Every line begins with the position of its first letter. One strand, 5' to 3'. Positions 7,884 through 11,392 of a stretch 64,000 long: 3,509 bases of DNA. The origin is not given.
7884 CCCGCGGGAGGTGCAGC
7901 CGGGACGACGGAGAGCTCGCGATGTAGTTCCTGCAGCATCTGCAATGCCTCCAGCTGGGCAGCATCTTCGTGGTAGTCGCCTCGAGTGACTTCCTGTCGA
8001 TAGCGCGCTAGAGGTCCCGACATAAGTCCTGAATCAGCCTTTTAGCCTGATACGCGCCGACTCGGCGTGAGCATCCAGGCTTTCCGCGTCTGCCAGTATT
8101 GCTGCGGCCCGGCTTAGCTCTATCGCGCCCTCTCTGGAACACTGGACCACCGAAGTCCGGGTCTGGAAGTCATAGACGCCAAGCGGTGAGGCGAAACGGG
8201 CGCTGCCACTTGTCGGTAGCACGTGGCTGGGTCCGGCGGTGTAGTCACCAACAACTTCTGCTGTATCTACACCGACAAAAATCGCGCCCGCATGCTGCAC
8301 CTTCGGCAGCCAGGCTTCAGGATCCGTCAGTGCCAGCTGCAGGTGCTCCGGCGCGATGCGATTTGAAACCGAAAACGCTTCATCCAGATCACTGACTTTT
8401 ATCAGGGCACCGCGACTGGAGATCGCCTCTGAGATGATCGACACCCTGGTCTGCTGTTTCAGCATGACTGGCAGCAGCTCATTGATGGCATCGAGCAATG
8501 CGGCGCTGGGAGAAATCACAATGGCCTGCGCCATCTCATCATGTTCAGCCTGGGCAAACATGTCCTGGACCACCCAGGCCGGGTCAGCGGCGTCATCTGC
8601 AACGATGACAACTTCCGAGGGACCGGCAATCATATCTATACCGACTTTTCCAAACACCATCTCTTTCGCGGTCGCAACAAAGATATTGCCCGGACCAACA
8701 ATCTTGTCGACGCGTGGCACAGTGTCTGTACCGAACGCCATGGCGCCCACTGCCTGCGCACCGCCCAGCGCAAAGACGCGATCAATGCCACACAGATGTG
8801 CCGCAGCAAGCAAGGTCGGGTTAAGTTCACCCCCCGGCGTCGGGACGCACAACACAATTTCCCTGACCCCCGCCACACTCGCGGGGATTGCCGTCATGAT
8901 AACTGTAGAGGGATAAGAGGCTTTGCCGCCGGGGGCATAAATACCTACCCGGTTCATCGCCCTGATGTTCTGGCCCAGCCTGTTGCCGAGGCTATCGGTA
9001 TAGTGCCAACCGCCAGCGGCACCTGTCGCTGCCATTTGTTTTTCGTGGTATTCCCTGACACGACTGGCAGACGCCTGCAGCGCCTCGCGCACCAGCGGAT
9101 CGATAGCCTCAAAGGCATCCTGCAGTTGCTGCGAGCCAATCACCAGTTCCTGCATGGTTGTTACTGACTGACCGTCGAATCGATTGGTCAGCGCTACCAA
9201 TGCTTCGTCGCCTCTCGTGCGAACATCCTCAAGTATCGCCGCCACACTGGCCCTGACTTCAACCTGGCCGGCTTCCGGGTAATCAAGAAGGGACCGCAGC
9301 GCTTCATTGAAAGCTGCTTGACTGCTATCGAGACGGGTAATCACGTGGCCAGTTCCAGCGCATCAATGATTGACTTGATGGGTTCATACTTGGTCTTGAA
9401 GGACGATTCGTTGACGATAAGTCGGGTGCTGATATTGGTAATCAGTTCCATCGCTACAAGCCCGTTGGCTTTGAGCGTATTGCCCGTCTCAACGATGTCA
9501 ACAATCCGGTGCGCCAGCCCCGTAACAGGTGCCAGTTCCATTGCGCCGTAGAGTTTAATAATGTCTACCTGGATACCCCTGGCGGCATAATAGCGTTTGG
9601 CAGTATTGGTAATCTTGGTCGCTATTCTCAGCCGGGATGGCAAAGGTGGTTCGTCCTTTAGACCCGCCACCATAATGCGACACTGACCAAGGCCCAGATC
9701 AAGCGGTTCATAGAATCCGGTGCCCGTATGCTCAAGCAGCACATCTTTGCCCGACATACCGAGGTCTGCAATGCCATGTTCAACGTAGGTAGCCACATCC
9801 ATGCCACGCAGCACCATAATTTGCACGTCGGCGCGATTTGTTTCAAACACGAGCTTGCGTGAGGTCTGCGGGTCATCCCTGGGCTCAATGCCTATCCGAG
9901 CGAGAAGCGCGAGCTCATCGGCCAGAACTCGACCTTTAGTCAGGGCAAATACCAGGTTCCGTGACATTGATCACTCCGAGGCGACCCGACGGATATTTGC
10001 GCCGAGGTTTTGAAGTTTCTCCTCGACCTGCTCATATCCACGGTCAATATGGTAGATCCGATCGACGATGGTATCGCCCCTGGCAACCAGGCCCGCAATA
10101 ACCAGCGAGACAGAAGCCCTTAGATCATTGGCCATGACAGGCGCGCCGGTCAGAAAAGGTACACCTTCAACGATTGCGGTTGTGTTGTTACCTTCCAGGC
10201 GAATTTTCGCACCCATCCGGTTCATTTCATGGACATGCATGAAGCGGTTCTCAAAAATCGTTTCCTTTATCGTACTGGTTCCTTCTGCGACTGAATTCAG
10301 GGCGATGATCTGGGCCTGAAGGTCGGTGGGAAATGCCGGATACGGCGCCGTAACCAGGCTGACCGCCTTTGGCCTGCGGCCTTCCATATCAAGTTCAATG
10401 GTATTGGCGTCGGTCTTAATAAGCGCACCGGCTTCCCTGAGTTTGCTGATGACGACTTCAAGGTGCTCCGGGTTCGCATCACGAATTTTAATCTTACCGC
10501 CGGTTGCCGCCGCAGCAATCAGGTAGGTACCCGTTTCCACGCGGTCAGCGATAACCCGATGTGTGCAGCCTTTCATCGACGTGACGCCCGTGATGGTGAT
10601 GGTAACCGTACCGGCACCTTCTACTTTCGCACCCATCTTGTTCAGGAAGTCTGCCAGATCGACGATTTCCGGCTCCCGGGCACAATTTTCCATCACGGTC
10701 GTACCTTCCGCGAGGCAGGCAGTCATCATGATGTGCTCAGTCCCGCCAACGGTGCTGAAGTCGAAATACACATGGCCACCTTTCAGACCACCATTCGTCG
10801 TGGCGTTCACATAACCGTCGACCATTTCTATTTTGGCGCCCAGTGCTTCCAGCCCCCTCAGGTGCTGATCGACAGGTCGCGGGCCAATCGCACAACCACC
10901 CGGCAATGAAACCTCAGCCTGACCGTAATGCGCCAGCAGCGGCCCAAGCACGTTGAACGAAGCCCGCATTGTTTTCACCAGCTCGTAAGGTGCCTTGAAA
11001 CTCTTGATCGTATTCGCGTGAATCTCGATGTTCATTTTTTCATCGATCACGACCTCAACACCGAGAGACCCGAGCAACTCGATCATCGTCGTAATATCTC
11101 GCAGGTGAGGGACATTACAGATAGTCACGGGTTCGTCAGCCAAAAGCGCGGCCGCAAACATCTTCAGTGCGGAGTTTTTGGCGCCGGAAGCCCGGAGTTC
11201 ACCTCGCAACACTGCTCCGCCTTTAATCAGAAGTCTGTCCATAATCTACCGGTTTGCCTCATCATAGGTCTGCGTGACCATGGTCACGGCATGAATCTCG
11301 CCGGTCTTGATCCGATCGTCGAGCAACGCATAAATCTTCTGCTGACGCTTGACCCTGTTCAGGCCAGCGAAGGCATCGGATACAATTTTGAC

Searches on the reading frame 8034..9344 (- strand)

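Call 83: search_protein_families(library=pfam, proteins=[window:8034-9344:-], max_evalue=0.001)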
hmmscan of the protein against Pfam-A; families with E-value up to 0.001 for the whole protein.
window:8034-9344:- (436 aa): 1 family
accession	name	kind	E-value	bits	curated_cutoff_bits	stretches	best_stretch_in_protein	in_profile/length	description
PF00815.25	Histidinol_dh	-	1.5e-155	518.7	27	1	27-434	8-411/411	Histidinol dehydrogenase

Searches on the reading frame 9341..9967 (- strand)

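Call 83: search_protein_families(library=pfam, proteins=[window:9341-9967:-], max_evalue=0.001)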
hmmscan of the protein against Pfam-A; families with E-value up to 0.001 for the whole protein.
window:9341-9967:- (208 aa): 1 family
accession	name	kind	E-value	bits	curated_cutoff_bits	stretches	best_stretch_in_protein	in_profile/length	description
PF01634.23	HisG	-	1.6e-48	165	25.5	1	54-205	1-157/158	ATP phosphoribosyltransferase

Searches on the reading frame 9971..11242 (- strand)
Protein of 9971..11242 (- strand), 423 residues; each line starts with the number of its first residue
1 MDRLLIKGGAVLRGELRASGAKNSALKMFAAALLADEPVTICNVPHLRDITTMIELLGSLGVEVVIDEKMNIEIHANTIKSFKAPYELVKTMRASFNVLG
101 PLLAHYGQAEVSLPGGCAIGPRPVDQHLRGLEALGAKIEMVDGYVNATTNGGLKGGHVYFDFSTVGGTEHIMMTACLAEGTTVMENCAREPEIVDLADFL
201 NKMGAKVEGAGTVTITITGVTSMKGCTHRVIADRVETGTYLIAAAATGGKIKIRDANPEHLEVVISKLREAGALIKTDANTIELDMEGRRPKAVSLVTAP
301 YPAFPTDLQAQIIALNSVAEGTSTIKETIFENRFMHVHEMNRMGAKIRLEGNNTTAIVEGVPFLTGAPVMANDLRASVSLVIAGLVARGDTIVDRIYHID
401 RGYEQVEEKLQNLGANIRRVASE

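Call 83: search_protein_families(library=pfam, proteins=[window:9971-11242:-], max_evalue=0.001)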
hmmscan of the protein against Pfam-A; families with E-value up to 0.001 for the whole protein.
window:9971-11242:- (423 aa): 1 family
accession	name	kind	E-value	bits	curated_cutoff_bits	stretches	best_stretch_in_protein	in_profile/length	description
PF00275.25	EPSP_synthase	-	3.5e-116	388.8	22.8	1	7-410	2-417/417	EPSP synthase (3-phosphoshikimate 1-carboxyvinyltransferase)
